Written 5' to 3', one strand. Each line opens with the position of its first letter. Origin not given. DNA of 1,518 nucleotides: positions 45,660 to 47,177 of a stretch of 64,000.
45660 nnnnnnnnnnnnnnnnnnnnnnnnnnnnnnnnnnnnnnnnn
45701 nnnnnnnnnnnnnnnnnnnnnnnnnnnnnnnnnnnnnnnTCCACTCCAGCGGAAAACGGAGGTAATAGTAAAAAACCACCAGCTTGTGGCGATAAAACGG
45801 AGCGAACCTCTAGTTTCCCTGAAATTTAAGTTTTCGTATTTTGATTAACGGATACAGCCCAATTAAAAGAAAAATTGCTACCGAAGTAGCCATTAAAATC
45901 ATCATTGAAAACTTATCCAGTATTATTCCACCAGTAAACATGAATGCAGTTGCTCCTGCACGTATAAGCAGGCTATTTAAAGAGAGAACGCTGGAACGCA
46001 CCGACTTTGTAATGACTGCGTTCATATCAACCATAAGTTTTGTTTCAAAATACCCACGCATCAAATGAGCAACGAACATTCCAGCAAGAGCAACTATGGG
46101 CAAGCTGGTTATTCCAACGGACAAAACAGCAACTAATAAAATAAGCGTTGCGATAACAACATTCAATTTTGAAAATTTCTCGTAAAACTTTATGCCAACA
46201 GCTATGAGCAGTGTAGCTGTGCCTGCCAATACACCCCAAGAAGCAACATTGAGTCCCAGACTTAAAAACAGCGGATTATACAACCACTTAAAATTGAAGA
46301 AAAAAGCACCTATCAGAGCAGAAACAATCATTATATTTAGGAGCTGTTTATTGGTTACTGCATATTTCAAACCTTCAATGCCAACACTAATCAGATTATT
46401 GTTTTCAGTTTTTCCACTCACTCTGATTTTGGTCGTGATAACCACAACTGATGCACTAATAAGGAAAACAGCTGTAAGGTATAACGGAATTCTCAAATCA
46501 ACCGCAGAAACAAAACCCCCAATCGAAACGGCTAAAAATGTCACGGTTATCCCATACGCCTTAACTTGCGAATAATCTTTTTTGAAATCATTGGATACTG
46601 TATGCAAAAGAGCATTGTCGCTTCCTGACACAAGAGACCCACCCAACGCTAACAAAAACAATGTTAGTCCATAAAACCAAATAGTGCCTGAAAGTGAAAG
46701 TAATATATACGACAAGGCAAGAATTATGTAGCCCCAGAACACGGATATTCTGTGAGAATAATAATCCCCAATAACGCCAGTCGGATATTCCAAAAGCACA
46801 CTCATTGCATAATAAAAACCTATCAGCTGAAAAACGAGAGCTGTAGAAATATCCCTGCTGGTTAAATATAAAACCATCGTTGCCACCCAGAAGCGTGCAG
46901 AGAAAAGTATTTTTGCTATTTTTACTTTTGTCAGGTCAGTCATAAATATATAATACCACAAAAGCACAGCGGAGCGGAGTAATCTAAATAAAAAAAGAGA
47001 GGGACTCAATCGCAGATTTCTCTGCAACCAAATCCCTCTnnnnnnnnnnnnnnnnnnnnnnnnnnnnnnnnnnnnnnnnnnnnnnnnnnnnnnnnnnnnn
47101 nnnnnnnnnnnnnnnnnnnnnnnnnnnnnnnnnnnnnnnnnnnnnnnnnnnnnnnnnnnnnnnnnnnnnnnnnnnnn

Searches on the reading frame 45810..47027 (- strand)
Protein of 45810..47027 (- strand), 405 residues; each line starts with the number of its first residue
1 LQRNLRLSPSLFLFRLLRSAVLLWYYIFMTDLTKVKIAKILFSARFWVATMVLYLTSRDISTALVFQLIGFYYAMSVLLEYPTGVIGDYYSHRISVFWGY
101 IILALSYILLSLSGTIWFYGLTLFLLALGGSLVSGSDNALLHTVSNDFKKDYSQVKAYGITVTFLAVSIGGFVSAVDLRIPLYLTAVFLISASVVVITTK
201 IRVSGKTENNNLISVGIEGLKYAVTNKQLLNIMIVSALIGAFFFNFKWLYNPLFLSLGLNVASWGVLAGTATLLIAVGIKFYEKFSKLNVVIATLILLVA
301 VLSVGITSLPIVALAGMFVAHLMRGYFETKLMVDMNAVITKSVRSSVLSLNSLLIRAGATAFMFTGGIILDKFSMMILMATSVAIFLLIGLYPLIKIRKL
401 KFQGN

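Call 72: search_protein_families(library=pfam, proteins=[window:45810-47027:-], max_evalue=0.001)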
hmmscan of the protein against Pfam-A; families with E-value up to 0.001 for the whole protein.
window:45810-47027:- (405 aa): 1 family
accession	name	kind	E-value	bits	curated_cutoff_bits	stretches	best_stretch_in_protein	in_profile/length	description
PF07690.21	MFS_1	-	2.6e-07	30.3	33.4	1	46-357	12-341/347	Major Facilitator Superfamily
